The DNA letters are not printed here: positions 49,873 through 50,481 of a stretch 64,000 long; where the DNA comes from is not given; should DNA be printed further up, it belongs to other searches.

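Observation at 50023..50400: TrpR/YerC-like regulator divergent from the his operon, with a perfect palindromic operator over the promoter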

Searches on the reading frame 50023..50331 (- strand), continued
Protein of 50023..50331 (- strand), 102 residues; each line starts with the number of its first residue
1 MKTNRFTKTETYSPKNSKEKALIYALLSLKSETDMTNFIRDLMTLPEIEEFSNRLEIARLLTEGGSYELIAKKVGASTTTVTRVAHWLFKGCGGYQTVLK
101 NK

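Call 60: find_encoding_contigs(protein=P0010, flank=3000, max_places=2)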
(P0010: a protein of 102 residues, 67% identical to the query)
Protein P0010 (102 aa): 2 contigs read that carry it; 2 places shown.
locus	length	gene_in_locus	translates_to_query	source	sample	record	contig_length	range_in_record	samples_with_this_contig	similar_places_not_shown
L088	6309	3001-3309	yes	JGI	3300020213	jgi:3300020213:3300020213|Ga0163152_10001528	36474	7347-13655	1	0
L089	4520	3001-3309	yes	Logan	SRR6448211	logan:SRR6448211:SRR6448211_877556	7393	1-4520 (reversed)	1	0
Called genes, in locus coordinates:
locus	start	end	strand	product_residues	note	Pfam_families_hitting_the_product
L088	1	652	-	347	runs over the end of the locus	PF00155:Aminotran_1_2, PF04864:Alliinase_C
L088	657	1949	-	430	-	PF00815:Histidinol_dh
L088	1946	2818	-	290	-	PF01634:HisG, PF08029:HisG_C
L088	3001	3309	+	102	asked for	PF01371:Trp_repressor, PF13384:HTH_23 (weak)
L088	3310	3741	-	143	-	-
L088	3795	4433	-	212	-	-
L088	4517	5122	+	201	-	PF02592:Vut_1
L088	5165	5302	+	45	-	-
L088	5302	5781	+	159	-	PF02661:Fic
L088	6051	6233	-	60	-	-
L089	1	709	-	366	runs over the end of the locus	PF00155:Aminotran_1_2, PF04864:Alliinase_C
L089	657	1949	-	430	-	PF00815:Histidinol_dh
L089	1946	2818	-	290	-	PF01634:HisG, PF08029:HisG_C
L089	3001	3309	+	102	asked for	PF01371:Trp_repressor, PF13384:HTH_23 (weak)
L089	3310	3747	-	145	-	-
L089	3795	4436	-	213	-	-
